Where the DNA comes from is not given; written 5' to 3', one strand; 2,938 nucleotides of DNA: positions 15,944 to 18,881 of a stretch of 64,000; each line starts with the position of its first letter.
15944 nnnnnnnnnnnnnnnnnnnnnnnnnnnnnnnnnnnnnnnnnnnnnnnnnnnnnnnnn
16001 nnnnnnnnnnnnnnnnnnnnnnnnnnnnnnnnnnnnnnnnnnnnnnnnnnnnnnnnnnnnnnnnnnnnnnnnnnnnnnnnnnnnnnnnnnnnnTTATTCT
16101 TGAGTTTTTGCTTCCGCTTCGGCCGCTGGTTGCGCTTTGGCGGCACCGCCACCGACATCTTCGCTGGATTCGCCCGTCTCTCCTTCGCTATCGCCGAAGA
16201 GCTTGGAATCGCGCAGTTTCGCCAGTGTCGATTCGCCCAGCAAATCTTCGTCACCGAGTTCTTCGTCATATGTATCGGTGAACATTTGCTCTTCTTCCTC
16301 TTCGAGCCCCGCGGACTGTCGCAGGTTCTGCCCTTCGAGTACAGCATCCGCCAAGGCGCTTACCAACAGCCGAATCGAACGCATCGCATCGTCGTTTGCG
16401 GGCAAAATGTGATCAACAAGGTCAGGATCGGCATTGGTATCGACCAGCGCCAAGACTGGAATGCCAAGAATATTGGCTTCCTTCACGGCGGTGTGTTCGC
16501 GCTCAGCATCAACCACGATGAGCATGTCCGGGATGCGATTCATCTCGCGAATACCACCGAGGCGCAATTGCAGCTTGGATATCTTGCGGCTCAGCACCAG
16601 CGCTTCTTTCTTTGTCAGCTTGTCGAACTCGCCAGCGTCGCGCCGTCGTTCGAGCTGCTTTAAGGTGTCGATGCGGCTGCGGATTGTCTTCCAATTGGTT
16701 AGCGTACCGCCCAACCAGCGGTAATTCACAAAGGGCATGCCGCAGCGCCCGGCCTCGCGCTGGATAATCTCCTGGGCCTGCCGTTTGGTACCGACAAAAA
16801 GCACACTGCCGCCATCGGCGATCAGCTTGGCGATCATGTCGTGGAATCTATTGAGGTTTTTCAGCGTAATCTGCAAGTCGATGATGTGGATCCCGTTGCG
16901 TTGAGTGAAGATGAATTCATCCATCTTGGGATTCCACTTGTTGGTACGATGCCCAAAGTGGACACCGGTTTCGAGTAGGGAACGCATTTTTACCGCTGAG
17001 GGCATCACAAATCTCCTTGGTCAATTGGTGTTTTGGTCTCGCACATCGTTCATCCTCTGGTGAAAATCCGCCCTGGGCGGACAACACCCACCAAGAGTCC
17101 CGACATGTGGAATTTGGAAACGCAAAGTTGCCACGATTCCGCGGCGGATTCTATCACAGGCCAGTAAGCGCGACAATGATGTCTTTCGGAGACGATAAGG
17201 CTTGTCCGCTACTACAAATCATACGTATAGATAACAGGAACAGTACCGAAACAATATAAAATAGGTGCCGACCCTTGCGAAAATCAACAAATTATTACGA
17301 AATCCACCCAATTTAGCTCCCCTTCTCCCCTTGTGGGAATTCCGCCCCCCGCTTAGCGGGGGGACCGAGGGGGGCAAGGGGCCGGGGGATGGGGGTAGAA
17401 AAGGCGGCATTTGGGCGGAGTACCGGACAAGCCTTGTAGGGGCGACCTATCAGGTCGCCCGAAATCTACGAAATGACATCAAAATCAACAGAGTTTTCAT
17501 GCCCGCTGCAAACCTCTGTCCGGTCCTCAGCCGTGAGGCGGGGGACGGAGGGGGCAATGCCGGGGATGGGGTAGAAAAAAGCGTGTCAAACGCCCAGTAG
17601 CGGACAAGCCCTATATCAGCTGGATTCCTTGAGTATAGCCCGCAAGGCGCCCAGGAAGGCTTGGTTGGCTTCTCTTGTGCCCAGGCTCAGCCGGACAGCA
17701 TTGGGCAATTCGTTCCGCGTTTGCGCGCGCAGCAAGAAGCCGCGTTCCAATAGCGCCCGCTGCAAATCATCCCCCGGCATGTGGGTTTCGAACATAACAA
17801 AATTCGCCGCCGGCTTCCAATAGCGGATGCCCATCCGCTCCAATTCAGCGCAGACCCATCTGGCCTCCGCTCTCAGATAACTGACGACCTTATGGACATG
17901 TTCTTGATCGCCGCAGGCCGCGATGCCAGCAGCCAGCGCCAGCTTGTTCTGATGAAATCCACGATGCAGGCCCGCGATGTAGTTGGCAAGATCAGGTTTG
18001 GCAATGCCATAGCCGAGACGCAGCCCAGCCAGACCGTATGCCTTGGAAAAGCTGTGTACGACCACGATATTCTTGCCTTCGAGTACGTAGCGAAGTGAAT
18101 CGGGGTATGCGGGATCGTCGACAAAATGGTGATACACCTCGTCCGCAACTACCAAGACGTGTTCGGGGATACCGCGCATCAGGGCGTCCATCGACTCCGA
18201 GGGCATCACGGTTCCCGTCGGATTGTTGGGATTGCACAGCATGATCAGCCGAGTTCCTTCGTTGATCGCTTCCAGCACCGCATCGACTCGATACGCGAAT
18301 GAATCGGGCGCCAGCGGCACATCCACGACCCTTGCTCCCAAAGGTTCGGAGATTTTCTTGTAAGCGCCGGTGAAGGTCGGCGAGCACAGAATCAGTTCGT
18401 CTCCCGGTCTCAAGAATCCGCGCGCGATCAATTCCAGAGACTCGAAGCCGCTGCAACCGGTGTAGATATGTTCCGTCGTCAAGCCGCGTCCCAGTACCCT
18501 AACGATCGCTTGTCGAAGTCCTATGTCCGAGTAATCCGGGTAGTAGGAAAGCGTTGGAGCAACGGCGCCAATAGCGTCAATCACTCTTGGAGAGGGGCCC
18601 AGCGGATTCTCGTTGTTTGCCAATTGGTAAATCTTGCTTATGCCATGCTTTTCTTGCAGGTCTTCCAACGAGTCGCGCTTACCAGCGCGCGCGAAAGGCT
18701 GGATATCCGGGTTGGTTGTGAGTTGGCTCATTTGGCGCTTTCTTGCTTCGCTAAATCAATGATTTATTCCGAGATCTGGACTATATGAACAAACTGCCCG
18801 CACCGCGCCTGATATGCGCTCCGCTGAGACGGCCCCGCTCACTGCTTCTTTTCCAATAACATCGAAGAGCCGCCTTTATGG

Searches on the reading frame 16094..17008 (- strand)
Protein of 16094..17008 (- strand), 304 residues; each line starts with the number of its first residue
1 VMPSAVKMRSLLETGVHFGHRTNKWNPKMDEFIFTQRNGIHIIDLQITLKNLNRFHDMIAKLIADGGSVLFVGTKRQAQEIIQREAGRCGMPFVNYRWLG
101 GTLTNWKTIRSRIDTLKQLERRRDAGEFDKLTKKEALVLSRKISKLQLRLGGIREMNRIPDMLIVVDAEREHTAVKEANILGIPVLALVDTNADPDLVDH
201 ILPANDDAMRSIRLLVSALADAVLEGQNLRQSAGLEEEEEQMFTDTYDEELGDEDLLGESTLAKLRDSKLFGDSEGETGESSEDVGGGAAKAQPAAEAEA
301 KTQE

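Call 31: search_protein_families(library=pfam, proteins=[window:16094-17008:-], max_evalue=0.01)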
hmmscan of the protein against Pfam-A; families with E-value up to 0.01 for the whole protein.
window:16094-17008:- (304 aa): 1 family
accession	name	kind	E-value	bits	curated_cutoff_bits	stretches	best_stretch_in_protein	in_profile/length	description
PF00318.25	Ribosomal_S2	-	4.2e-91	304.5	26.1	1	11-226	1-216/216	Ribosomal protein S2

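Call 55: find_related_loci(query=window:16094-17008:-, collection=metagenome_contigs, flank=3000)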
Query window:16094-17008:- (304 aa) in metagenome_contigs; peptide patterns used: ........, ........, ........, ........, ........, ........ (x = any residue, [..] = any of these).
501 stretches matched a pattern; 122 encode a relative of the query (tblastn E <= 1e-3); the best 80 are kept; 80 distinct loci.
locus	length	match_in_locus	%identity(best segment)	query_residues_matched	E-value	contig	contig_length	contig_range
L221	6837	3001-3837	86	1-279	6e-165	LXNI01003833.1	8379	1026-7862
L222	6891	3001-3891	81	1-293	1e-163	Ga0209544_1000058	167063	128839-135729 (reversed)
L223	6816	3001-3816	83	2-271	5e-149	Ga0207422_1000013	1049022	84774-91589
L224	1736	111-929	82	2-271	6e-157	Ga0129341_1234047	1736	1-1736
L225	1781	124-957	70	2-275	4e-131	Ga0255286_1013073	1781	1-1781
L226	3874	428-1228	60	4-265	3e-109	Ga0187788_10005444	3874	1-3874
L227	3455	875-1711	58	4-273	6e-104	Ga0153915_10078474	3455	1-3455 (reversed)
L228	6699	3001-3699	60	4-238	9e-97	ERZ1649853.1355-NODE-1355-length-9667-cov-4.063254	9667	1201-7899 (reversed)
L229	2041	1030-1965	47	4-304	1e-94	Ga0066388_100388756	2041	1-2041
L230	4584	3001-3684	57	4-231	2e-89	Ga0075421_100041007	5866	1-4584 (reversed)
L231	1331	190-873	56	4-231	4e-94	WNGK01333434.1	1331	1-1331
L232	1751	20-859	49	5-283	1e-91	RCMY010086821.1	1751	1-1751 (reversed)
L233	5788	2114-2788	57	2-227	5e-85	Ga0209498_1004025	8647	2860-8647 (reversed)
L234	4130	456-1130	57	2-227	5e-85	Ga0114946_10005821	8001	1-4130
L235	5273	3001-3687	58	4-232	3e-85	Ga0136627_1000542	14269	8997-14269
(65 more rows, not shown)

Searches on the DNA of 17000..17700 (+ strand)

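Call 21: search_rna_families(source=window, start=17000, end=17700, threshold=evalue, max_evalue=10, show_alignments=3)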
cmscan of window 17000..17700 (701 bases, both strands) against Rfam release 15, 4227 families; matches with E-value up to 10: 5.
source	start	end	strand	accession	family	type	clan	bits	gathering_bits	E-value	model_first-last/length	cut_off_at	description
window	17012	17098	-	RF03113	Poribacteria-1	Gene; sRNA;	-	16.2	74.2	3.8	1-107/107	no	Poribacteria-1 RNA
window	17420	17460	-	RF01838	sobemo_FSE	Cis-reg; frameshift_element;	-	14.9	55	3.5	26-74/79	no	sobemovirus ribosomal frameshift elemental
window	17184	17251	+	RF01160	sn2841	Gene; snRNA; snoRNA; CD-box;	-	14.5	45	7.9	1-72/72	no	Small nucleolar RNA sn2841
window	17003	17098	-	RF01177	snR67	Gene; snRNA; snoRNA; CD-box;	CL00053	12.3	55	9.2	1-83/83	no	Small nucleolar RNA snR67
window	17000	17070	-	RF02897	S808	Gene; sRNA;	-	11.4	76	3.1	1-68/255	3'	Staphylococcus sRNA 808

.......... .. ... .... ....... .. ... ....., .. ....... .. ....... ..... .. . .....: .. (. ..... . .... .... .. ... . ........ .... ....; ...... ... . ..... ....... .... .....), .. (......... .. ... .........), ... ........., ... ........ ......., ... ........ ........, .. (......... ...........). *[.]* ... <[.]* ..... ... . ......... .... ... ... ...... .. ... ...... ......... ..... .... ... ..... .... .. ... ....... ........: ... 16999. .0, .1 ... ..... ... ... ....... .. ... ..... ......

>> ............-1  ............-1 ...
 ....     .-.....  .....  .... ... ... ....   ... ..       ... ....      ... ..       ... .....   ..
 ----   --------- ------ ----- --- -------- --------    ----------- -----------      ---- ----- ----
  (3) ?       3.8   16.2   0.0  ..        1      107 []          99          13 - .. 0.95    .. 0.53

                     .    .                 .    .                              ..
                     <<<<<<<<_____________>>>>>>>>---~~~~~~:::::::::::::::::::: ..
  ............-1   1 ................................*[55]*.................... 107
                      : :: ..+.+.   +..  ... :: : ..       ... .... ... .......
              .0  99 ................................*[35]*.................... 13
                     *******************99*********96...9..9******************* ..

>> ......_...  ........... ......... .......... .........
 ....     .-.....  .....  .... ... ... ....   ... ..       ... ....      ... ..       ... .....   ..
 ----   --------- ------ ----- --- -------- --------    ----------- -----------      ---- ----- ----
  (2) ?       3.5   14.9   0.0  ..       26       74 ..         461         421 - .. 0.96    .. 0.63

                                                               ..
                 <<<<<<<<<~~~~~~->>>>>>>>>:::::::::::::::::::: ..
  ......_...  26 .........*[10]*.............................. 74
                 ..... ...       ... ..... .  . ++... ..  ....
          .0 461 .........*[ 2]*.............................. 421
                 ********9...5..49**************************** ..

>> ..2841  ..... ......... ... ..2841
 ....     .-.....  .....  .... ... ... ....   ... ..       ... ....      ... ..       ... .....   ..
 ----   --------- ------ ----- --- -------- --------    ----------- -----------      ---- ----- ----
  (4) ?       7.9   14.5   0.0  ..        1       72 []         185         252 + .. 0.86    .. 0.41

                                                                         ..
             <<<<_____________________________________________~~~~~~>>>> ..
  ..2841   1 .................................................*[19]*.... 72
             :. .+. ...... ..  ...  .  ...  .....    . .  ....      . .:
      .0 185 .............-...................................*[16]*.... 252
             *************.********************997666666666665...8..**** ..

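Call 62: search_dna_similar(query=window:17310-17440:+, collection=plasmids, mode=distant, max_evalue=0.01, max_rows=15)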
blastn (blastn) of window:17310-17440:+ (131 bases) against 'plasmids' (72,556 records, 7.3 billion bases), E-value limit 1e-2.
No match.

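Call 63: search_dna_similar(query=window:17310-17440:+, collection=phages, mode=distant, max_evalue=0.01, max_rows=15)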
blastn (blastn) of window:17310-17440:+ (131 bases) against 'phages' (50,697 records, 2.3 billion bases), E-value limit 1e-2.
No match.
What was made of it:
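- Tried and rejected: BLAST of the module against annotated plasmids and phages: no match, possibly because of low-complexity masking (calls 62, 63).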

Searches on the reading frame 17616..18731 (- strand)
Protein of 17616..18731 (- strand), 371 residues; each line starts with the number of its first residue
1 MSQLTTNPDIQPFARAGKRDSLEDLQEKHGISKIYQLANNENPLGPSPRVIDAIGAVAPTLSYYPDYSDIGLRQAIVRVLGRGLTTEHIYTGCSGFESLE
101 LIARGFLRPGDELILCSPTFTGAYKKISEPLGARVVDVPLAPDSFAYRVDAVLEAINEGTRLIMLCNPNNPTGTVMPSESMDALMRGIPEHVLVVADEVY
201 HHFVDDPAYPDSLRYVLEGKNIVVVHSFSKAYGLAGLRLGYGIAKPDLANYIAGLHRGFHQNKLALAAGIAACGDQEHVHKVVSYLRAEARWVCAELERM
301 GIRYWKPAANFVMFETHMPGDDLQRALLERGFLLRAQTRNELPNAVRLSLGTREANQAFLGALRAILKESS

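Call 31: search_protein_families(library=pfam, proteins=[window:17616-18731:-], max_evalue=0.01)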
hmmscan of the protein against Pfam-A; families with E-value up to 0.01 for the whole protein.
window:17616-18731:- (371 aa): 4 families
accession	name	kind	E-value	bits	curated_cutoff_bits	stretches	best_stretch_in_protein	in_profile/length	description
PF00155.27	Aminotran_1_2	-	2.5e-48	165.5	19.7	1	34-363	3-361/361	Aminotransferase class I and II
PF00266.25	Aminotran_5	-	8.9e-08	31.9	21.5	1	73-199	49-177/371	Aminotransferase class-V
PF01041.23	DegT_DnrJ_EryC1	-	4.3e-05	23.3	19.8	1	86-166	39-119/360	DegT/DnrJ/EryC1/StrS aminotransferase family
PF01053.26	Cys_Met_Meta_PP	-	0.0036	16.4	27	1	91-200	72-176/381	Cys/Met metabolism PLP-dependent enzyme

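Call 75: find_encoding_contigs(protein=window:17616-18731:-, flank=2500, max_places=8)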
Protein window:17616-18731:- (371 aa): 6 contigs read that carry it; 2 places shown.
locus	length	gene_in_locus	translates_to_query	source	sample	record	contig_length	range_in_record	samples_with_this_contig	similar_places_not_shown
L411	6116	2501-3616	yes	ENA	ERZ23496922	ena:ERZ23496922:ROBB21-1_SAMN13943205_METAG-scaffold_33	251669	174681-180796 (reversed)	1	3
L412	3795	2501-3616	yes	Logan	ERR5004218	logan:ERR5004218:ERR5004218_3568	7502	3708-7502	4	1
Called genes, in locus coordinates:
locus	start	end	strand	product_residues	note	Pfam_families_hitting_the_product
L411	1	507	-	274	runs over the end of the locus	PF00590:TP_methylase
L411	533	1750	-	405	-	PF11806:Enterochelin_N (weak), PF00756:Esterase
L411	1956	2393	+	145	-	PF00583:Acetyltransf_1, PF13673:Acetyltransf_10, PF13508:Acetyltransf_7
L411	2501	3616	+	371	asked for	PF00155:Aminotran_1_2, PF00266:Aminotran_5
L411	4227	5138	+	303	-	PF00318:Ribosomal_S2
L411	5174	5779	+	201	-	PF25025:EF-Ts_N, PF00889:EF_TS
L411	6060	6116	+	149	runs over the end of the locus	PF03243:MerB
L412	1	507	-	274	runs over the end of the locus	PF00590:TP_methylase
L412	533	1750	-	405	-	PF11806:Enterochelin_N (weak), PF00756:Esterase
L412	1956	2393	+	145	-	PF00583:Acetyltransf_1, PF13673:Acetyltransf_10, PF13508:Acetyltransf_7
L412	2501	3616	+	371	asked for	PF00155:Aminotran_1_2, PF00266:Aminotran_5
